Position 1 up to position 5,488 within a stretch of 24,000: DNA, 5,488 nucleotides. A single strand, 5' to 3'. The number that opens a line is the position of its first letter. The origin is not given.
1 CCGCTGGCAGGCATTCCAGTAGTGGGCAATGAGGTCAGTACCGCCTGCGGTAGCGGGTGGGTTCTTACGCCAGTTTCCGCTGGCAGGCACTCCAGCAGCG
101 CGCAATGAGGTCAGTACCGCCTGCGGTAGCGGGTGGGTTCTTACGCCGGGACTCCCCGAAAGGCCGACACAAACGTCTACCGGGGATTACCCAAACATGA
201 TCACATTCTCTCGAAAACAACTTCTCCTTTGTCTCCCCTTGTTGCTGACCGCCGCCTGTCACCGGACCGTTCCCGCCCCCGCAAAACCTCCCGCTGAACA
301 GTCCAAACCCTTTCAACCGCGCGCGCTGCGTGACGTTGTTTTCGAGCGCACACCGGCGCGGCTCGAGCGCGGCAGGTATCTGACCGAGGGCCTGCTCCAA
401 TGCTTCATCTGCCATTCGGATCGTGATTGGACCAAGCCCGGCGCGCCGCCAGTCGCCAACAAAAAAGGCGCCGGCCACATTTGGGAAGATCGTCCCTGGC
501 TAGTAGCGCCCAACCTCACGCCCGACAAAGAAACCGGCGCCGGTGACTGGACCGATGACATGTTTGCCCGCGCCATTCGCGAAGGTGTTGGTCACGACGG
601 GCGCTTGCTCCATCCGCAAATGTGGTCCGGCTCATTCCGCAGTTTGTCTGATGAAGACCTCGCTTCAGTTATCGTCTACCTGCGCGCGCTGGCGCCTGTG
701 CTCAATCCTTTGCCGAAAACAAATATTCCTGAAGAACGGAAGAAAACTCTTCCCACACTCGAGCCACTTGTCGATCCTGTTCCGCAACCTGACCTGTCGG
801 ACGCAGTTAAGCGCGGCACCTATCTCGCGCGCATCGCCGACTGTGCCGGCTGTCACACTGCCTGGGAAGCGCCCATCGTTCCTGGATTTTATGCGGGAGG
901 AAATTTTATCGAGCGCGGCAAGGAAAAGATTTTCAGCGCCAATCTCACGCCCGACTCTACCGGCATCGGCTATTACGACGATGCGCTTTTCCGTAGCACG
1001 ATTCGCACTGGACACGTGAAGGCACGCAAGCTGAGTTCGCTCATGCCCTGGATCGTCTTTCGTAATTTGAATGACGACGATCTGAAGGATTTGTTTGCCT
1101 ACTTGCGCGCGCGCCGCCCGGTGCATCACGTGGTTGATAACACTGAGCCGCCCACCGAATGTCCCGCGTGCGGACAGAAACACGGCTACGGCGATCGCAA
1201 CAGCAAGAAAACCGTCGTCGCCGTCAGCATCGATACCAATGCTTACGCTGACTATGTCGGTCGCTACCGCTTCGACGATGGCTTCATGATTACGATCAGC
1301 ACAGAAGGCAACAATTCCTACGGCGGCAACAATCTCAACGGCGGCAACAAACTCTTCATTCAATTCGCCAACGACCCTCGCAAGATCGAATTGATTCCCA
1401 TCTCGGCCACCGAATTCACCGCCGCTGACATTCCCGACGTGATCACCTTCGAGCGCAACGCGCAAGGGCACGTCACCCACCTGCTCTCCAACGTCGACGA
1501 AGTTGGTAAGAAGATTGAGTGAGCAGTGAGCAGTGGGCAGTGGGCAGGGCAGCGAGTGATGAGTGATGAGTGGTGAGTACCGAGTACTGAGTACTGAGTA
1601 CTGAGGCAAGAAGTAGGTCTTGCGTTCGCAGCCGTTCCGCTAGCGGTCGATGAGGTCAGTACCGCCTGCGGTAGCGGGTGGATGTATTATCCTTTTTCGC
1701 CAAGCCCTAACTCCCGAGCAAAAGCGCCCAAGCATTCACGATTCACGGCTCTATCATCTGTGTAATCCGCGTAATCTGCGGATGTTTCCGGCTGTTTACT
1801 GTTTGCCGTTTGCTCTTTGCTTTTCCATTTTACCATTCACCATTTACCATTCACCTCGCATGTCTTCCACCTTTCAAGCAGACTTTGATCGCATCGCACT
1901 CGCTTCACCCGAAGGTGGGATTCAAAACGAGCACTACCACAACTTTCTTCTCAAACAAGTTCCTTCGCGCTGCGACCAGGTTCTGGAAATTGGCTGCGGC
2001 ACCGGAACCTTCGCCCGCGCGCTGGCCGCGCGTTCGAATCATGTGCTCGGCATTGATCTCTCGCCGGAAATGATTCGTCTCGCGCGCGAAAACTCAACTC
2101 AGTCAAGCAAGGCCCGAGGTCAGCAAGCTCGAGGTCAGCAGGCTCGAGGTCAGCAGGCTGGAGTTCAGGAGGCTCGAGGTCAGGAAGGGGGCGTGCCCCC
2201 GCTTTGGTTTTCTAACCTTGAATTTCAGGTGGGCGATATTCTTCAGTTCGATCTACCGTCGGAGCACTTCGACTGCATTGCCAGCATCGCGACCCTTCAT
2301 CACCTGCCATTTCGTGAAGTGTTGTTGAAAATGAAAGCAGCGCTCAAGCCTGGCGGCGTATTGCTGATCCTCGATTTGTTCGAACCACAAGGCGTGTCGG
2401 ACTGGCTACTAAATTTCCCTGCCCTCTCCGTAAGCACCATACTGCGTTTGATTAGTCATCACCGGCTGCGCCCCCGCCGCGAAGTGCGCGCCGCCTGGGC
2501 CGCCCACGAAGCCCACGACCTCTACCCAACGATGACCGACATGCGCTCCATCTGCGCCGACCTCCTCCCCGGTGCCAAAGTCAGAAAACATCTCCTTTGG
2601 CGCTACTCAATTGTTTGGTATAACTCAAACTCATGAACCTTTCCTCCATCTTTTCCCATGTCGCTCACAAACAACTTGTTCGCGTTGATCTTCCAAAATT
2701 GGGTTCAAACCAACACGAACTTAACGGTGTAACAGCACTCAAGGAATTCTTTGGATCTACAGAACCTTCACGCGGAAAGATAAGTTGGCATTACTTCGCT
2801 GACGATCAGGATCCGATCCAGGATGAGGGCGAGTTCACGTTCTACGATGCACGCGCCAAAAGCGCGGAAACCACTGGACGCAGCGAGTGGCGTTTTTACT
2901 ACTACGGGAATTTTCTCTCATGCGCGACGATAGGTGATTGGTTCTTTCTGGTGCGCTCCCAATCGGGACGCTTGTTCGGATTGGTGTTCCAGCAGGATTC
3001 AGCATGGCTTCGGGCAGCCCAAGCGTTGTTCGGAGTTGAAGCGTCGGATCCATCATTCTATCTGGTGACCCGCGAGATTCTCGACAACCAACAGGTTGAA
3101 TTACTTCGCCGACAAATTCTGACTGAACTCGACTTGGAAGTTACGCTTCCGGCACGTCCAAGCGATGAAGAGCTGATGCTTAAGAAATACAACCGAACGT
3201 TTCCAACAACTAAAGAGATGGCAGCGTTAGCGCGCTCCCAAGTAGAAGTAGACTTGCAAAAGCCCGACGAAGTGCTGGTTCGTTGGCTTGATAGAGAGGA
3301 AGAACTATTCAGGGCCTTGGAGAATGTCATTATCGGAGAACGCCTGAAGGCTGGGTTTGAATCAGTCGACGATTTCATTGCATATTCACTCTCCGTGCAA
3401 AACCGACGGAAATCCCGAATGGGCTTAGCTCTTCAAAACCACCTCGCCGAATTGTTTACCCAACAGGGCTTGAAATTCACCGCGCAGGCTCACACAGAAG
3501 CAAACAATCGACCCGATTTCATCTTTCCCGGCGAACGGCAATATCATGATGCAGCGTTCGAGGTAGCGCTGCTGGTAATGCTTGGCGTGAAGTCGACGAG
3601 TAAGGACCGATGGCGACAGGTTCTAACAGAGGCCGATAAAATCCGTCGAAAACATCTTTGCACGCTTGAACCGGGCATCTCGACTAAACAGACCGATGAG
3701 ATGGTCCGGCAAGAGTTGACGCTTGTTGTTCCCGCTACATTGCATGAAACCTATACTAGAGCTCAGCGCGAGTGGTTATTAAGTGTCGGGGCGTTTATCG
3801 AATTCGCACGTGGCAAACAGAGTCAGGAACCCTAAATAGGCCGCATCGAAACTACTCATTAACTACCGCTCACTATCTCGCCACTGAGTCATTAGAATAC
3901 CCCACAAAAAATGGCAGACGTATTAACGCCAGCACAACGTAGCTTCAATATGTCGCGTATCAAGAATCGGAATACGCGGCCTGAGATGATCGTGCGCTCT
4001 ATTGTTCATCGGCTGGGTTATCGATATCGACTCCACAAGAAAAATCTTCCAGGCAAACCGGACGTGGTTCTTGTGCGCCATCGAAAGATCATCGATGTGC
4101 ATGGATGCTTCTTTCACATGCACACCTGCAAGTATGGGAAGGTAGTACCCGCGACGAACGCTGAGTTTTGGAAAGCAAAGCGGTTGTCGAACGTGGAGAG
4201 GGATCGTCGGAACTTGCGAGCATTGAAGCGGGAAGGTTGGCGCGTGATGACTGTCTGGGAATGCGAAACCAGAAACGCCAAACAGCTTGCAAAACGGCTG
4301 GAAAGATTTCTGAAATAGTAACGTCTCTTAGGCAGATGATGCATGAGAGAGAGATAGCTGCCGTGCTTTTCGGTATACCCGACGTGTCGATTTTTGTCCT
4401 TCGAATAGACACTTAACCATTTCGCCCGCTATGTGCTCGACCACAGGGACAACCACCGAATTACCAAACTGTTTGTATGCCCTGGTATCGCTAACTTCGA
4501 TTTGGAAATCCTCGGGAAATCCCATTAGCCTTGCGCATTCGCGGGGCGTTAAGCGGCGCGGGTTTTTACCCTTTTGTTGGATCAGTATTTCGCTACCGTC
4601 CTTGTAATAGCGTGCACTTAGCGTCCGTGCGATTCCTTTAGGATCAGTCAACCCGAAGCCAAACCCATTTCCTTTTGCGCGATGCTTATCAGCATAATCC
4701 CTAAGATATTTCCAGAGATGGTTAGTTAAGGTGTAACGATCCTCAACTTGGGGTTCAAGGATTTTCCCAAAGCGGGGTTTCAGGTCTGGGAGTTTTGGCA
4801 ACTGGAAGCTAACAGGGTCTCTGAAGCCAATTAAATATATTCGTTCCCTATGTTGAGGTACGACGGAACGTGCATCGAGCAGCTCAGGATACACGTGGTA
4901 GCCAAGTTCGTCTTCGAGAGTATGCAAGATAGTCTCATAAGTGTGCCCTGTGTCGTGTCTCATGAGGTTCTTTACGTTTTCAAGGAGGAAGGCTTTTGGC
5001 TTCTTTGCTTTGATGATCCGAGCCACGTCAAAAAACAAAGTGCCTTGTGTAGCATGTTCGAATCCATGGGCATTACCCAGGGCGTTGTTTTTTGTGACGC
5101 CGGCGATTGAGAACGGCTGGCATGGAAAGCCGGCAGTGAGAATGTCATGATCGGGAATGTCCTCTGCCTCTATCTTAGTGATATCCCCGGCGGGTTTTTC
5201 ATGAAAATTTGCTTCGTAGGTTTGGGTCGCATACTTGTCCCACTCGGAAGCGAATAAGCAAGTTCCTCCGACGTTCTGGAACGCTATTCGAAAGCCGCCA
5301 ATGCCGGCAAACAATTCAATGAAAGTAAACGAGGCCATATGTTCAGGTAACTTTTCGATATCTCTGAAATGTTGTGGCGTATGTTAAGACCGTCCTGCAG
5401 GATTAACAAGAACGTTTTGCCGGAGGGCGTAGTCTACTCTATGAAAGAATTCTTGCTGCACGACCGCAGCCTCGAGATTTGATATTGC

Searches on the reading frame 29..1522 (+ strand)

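Call 6: search_protein_families(library=ncbifam, proteins=[window:29-1522:+], max_evalue=0.1)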
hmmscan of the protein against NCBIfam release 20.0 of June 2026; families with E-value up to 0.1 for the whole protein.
window:29-1522:+ (497 aa): 1 family
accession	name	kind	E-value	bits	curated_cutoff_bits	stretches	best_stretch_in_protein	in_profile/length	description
TIGR02603.1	CxxCH_TIGR02603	domain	7.6e-05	22.7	68.15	0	333-360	103-132/134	putative heme-binding domain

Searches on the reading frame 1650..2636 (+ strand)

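Call 3: search_protein_families(library=pfam, proteins=[window:1650-2636:+], max_evalue=0.1)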
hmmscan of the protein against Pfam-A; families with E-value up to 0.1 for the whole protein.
window:1650-2636:+ (328 aa): 20 families
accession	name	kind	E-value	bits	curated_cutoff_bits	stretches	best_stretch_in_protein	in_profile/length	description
PF13649.12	Methyltransf_25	-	3.6e-21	76.1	27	2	111-159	1-52/97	Methyltransferase domain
PF08241.18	Methyltransf_11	-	2.9e-20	73.1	21.2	1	112-240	1-95/95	Methyltransferase domain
PF13847.12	Methyltransf_31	-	3.1e-18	66.3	27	2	110-152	6-51/145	Methyltransferase domain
PF08242.18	Methyltransf_12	-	1.1e-17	65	30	1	112-238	1-98/98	Methyltransferase domain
PF13489.12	Methyltransf_23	-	1.2e-17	64.6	27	1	107-273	22-150/164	Methyltransferase domain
PF02353.26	CMAS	-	3.9e-05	23.5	27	1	107-160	62-116/273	Mycolic acid cyclopropane synthetase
PF05175.20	MTS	-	8.9e-05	22.6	23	1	98-155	21-81/170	Methyltransferase small domain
PF05401.17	NodS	-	0.00015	22.1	24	1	107-153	43-89/201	Nodulation protein S (NodS)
PF01209.24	Ubie_methyltran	-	0.00019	21.3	20.1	1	105-154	45-97/233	ubiE/COQ5 methyltransferase family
PF05724.17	TPMT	-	0.00044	20.4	26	1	105-155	35-85/218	Thiopurine S-methyltransferase (TPMT)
PF06080.18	DUF938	-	0.0011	19.2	27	1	98-128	16-46/202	Protein of unknown function (DUF938)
PF06325.19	PrmA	-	0.0023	17.9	22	1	102-153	156-208/296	Ribosomal protein L11 methyltransferase (PrmA)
PF00398.26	RrnaAD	-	0.0039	16.8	24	1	106-151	29-74/263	Ribosomal RNA adenine dimethylase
PF13679.12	Methyltransf_32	-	0.0055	17.1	27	1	105-158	23-83/143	Methyltransferase domain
PF05958.17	tRNA_U5-meth_tr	-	0.006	16.1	23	1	98-150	192-244/357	tRNA (Uracil-5-)-methyltransferase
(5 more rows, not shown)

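Call 4: search_protein_families(library=padloc, proteins=[window:1650-2636:+], max_evalue=0.1)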
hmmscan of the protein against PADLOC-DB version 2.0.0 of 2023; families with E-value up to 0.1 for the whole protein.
window:1650-2636:+ (328 aa): 4 families
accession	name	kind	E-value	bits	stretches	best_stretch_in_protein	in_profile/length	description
PDLC04134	mad2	-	2.3e-24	84.1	1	94-243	277-397/492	mads_2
PDLC03260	MTase_II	-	0.00012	19.1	1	100-162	258-320/349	Type II methyltransferase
PDLC03339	MTase_II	-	0.024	11.4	1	106-148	228-270/399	Type II methyltransferase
PDLC03387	MTase_II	-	0.064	10.4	1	107-150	233-276/289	Type II methyltransferase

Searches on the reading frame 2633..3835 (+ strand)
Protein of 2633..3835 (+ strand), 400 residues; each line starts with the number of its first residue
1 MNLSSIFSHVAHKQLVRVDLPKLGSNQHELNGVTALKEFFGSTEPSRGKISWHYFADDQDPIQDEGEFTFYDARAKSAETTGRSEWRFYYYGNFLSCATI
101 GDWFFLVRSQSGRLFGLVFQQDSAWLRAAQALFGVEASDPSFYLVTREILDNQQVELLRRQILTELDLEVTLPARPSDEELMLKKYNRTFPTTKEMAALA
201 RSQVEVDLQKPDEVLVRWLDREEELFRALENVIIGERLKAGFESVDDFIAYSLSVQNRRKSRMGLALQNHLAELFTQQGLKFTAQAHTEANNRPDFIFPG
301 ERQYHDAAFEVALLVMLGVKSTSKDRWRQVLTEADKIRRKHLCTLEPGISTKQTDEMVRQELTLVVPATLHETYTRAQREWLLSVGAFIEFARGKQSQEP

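Call 3: search_protein_families(library=pfam, proteins=[window:2633-3835:+], max_evalue=0.1)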
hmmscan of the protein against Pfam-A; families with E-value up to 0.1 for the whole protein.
window:2633-3835:+ (400 aa): 2 families
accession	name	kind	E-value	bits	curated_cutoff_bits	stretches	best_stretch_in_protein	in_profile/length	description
PF09019.17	EcoRII-C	-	1.8e-66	223.8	25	1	226-389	1-165/165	EcoRII C terminal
PF11951.13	Fungal_trans_2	-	0.018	14.4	21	1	263-349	58-132/384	Fungal specific transcription factor domain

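Call 4: search_protein_families(library=padloc, proteins=[window:2633-3835:+], max_evalue=0.1)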
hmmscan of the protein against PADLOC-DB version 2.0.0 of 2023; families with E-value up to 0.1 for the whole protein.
window:2633-3835:+ (400 aa): 2 families
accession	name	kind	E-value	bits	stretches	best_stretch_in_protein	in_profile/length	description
PDLC03467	REase_II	-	3.2e-42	143.1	1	181-358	184-362/365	Type II restriction enzyme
PDLC03545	REase_II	-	0.00021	19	1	251-340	88-180/272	Type II restriction enzyme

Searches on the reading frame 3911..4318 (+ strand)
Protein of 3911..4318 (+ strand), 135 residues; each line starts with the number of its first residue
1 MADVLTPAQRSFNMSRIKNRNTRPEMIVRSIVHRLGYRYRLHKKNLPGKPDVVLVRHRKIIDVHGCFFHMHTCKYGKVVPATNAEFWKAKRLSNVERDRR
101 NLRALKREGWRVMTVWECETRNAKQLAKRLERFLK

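Call 3: search_protein_families(library=pfam, proteins=[window:3911-4318:+], max_evalue=0.1)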
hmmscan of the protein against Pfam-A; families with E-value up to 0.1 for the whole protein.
window:3911-4318:+ (135 aa): 2 families
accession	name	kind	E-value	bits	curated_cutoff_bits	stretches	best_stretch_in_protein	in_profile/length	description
PF03852.21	Vsr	-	4.9e-27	94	27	1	2-74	1-73/74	DNA mismatch endonuclease Vsr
PF18741.7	MTES_1575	-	0.052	14.1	38.2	1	92-131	53-93/96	REase_MTES_1575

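Call 4: search_protein_families(library=padloc, proteins=[window:3911-4318:+], max_evalue=0.1)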
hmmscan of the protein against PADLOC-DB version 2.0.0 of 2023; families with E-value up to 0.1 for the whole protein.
window:3911-4318:+ (135 aa): 2 families
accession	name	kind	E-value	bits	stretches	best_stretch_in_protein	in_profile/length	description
PDLC03397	Vsr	-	5.7e-32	109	1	1-127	1-126/156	Type II nicking endonuclease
PDLC03678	HEase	-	4.5e-05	21.2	1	77-133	202-257/266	homing endonuclease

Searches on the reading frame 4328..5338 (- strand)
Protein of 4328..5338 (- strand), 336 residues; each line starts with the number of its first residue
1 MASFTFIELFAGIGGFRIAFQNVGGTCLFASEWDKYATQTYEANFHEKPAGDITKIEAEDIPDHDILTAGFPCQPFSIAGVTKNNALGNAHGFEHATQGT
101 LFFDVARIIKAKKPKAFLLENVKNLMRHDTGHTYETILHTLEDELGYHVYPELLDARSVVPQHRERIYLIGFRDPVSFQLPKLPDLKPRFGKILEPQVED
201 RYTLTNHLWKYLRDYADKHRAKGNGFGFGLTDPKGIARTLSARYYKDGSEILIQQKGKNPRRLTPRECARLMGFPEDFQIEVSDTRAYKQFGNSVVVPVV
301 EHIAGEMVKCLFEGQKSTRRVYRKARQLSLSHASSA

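Call 3: search_protein_families(library=pfam, proteins=[window:4328-5338:-], max_evalue=0.1)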
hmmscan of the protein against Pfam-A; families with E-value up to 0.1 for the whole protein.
window:4328-5338:- (336 aa): 1 family
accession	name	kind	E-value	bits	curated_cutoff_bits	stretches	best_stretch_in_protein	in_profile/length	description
PF00145.23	DNA_methylase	-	3.3e-94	316.4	22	1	4-308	1-323/324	C-5 cytosine-specific DNA methylase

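Call 4: search_protein_families(library=padloc, proteins=[window:4328-5338:-], max_evalue=0.1)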
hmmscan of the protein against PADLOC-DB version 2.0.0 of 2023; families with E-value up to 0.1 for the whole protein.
window:4328-5338:- (336 aa): 61 families (the best 25 are shown)
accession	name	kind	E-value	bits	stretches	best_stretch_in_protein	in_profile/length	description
PDLC02653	DrmMII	-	1.7e-148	492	1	4-318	5-320/333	DrmMII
PDLC03361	MTase_II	-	1.3e-140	467.3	1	3-312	86-438/455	Type II methyltransferase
PDLC03272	MTase_II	-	1e-116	388.5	1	1-320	72-399/407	Type II methyltransferase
PDLC03733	oMTase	-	1.6e-100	335.2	2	59-304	167-451/476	orphan methyltransferase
PDLC03217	MTase_II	-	2.2e-71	239.3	2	1-174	382-546/703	Type II methyltransferase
PDLC03242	MTase_II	-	1e-70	236.8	1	4-311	101-399/409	Type II methyltransferase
PDLC03716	oMTase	-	6.3e-69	230.7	1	5-307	40-335/349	orphan methyltransferase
PDLC03378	MTase_II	-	3.6e-60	202.1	1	4-316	3-335/344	Type II methyltransferase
PDLC00034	DruM2|DruM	-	6.4e-52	174.5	2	2-173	6-187/457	DNA cytosine methylase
PDLC00026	DruM2|DruM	-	1.5e-47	160.8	1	4-320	5-327/336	DNA cytosine methylase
PDLC03734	oMTase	-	1.4e-44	150.8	2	4-174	4-170/444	orphan methyltransferase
PDLC03234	MTase_II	-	1.3e-43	147.7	2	3-183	4-185/375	Type II methyltransferase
PDLC03269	MTase_II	-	2.2e-41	140.4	2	1-180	1-176/437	Type II methyltransferase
PDLC00028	DruM2|DruM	-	8.1e-41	138.1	2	3-176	5-181/397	DNA cytosine methylase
PDLC00027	DruM2|DruM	-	1.2e-40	138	2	6-185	14-186/361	DNA cytosine methylase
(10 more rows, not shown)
